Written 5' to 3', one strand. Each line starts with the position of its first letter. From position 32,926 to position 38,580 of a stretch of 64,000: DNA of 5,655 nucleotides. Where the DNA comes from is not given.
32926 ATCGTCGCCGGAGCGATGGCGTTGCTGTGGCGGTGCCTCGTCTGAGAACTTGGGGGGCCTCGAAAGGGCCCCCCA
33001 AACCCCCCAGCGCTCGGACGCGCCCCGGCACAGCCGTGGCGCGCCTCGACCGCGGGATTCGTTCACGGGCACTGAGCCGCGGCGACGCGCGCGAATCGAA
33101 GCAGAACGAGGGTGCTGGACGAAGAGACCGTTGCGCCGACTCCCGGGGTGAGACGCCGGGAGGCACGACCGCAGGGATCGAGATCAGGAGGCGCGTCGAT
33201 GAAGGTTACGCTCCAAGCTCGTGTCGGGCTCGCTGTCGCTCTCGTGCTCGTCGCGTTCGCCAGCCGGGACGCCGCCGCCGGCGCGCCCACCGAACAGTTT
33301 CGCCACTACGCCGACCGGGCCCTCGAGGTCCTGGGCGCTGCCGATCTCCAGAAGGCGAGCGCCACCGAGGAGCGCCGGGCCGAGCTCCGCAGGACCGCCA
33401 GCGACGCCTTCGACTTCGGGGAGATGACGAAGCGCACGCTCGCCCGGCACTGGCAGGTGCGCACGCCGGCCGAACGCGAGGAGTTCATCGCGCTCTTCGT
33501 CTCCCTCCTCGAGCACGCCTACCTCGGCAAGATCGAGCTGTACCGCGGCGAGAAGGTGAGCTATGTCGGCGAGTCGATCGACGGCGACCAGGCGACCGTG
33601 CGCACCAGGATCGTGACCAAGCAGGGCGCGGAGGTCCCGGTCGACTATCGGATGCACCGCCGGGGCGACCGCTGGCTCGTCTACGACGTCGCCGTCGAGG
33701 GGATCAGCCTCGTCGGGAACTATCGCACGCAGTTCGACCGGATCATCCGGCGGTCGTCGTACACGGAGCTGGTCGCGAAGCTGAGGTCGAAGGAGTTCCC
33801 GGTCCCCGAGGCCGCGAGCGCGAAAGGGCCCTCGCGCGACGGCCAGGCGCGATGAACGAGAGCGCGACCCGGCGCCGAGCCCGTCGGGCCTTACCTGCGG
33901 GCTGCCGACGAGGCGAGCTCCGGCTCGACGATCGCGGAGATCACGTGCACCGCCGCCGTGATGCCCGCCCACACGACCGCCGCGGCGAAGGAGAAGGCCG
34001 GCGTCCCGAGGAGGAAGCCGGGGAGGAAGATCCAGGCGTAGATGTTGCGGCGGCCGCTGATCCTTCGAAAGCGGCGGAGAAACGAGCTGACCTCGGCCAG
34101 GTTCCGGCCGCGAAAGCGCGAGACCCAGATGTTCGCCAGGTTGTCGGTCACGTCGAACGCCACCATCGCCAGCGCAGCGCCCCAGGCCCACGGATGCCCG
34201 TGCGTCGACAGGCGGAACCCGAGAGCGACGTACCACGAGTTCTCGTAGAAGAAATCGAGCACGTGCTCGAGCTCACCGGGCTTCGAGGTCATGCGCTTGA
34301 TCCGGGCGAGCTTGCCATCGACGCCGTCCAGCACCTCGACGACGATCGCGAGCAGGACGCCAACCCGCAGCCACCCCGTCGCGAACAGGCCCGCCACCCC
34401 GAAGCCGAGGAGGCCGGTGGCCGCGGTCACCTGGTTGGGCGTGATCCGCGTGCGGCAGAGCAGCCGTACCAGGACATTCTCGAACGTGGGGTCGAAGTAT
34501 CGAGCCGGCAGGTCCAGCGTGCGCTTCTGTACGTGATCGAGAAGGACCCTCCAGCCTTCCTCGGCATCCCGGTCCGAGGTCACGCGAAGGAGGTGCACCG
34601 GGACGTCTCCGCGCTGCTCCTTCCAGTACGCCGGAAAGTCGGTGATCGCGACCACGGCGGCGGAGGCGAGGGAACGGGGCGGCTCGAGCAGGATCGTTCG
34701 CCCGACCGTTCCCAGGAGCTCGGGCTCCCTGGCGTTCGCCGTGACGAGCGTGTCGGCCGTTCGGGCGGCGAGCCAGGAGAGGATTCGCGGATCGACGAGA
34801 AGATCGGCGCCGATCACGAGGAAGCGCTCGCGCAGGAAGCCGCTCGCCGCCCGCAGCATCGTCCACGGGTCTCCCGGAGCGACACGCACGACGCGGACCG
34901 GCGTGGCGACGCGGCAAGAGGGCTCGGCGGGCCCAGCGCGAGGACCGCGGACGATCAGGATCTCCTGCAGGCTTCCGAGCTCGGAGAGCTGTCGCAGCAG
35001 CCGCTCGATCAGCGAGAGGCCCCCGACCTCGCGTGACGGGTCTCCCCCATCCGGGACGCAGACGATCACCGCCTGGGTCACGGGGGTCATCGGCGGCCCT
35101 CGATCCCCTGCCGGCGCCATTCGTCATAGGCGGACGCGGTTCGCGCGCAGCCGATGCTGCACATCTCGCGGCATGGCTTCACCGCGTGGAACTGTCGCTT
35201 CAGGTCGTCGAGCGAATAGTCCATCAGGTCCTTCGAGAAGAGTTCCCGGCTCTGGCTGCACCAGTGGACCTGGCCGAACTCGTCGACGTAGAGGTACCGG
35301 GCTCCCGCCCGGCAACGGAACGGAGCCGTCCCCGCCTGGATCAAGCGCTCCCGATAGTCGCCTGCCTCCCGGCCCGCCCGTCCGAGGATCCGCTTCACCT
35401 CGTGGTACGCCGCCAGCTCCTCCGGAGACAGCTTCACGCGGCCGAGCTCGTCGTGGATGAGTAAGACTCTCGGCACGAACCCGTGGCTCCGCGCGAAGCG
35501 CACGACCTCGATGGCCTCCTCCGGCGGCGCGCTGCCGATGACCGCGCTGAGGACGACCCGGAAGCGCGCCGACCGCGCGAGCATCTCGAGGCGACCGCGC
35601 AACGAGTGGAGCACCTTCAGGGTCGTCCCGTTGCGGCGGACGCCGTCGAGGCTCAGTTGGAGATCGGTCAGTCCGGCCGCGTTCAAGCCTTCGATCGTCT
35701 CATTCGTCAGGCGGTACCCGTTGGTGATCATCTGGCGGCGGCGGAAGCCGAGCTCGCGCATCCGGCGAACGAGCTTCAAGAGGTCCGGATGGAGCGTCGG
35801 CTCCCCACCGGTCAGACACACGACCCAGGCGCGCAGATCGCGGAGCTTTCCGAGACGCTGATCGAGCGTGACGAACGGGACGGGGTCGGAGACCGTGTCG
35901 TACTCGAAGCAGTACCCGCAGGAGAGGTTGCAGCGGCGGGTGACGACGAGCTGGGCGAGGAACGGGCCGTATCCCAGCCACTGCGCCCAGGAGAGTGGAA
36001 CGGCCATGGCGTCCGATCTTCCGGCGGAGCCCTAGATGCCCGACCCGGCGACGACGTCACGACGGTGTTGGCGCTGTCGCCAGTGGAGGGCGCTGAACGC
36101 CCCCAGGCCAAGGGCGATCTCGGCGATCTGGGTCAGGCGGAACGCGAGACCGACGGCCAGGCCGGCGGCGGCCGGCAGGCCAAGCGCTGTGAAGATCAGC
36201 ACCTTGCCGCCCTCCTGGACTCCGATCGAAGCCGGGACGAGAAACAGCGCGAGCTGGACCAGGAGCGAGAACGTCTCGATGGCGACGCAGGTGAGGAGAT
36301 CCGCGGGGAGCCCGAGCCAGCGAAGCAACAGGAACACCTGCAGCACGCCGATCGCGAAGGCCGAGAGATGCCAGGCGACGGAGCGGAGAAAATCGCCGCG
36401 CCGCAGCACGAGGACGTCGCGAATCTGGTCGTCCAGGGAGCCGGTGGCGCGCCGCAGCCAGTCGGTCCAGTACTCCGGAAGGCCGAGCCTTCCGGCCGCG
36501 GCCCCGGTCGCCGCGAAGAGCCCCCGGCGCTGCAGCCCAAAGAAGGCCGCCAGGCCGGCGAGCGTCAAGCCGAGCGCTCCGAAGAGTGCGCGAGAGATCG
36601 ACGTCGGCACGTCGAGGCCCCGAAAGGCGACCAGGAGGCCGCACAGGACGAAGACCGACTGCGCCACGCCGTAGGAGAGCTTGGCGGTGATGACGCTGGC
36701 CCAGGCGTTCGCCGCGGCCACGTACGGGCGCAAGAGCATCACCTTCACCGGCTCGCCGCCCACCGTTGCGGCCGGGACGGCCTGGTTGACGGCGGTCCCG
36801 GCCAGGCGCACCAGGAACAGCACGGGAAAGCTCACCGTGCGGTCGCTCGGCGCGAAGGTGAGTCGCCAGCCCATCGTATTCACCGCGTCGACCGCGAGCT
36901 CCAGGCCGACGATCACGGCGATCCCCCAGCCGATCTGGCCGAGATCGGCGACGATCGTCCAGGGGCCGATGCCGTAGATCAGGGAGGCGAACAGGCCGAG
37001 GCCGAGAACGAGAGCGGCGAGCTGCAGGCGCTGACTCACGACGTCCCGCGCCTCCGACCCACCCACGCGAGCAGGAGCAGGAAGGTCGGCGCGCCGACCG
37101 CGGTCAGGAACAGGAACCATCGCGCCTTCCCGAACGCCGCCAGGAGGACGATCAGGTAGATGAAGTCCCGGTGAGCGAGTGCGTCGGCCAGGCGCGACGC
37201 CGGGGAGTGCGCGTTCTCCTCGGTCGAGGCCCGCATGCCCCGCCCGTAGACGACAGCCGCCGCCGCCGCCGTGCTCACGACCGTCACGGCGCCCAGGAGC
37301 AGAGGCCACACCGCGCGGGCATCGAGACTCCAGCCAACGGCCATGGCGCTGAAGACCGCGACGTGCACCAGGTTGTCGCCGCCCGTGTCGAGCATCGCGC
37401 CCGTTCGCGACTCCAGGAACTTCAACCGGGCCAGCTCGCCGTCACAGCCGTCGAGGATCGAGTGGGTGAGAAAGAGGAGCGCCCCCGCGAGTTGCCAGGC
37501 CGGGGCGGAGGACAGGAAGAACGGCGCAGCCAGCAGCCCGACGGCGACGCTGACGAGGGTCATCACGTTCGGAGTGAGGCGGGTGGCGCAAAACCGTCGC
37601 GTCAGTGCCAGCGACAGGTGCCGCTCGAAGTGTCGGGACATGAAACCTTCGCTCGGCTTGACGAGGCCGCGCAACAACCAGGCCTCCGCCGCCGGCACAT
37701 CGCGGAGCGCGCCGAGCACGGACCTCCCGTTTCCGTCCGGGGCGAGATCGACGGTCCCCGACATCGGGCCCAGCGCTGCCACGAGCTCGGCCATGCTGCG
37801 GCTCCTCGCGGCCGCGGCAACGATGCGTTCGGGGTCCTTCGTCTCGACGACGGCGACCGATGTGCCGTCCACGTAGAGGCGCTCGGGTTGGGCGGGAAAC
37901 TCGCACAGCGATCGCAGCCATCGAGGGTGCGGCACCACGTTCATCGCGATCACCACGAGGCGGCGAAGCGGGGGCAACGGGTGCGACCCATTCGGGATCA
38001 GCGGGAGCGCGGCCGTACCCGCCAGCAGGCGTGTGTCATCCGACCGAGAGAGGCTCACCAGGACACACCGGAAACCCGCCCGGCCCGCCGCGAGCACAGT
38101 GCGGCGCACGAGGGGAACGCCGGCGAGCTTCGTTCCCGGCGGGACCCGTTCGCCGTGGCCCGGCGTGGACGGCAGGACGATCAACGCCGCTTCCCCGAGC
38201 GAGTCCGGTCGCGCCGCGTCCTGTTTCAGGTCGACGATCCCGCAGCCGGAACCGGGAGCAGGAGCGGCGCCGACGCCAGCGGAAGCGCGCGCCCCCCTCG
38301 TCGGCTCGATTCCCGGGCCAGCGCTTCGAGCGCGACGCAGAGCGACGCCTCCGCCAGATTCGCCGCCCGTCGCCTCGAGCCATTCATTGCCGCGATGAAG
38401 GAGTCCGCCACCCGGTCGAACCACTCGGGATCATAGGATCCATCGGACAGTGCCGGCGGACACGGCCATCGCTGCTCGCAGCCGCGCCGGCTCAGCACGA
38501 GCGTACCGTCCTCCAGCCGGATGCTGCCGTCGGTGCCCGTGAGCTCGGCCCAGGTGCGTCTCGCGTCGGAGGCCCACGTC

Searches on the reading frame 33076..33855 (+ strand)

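Call 62: search_protein_families(library=pfam, proteins=[window:33076-33855:+], max_evalue=0.00001)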
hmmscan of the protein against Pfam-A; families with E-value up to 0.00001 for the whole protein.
window:33076-33855:+ (259 aa): 2 families
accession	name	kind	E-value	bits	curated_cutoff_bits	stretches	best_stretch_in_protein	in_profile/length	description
PF05494.18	MlaC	-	1.8e-46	158.4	26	1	78-237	3-165/166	MlaC protein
PF16156.12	DUF4864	-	1.3e-08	35.6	27.1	1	121-207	23-109/117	Domain of unknown function (DUF4864)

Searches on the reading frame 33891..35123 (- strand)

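Call 62: search_protein_families(library=pfam, proteins=[window:33891-35123:-], max_evalue=0.00001)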
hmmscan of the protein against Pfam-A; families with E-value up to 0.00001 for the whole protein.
window:33891-35123:- (410 aa): 1 family
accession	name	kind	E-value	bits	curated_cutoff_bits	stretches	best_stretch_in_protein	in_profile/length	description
PF01066.26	CDP-OH_P_transf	-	3.8e-06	27.8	22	1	227-337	2-109/152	CDP-alcohol phosphatidyltransferase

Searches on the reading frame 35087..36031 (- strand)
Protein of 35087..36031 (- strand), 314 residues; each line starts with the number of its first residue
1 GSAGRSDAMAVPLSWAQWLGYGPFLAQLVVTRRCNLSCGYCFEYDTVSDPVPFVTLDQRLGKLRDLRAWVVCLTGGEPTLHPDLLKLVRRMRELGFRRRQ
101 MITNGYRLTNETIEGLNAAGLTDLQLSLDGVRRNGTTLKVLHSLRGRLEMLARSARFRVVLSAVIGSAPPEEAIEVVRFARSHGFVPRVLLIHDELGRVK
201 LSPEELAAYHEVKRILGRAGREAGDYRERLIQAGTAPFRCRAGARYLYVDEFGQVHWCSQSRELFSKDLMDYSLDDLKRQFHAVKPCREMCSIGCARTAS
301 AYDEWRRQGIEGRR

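Call 62: search_protein_families(library=pfam, proteins=[window:35087-36031:-], max_evalue=0.00001)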
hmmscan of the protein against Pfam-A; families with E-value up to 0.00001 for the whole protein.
window:35087-36031:- (314 aa): 2 families
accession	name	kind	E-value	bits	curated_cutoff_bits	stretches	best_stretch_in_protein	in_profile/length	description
PF04055.27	Radical_SAM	-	7.2e-21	75.5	29.5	1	29-184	2-140/166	Radical SAM superfamily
PF13353.11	Fer4_12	-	2.7e-06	28.2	22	1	29-114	10-100/137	4Fe-4S single cluster domain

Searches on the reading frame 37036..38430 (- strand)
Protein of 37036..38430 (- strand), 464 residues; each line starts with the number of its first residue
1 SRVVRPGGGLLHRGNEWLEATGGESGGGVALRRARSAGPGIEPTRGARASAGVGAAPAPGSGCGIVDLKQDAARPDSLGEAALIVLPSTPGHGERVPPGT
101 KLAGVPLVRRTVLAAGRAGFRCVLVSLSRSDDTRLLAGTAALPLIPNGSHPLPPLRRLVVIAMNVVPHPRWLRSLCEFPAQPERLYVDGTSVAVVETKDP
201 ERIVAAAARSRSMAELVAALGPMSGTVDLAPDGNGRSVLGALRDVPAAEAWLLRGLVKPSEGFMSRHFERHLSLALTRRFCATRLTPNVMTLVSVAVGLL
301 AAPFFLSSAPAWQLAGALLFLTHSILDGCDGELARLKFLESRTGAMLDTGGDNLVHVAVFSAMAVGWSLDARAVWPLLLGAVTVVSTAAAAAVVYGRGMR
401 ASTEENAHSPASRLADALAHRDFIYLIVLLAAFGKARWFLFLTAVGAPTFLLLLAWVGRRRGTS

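Call 62: search_protein_families(library=pfam, proteins=[window:37036-38430:-], max_evalue=0.00001)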
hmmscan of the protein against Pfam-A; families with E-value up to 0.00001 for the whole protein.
window:37036-38430:- (464 aa): 1 family
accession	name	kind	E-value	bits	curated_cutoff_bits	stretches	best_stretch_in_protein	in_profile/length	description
PF01066.26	CDP-OH_P_transf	-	2.5e-11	44.7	22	1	285-413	2-120/152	CDP-alcohol phosphatidyltransferase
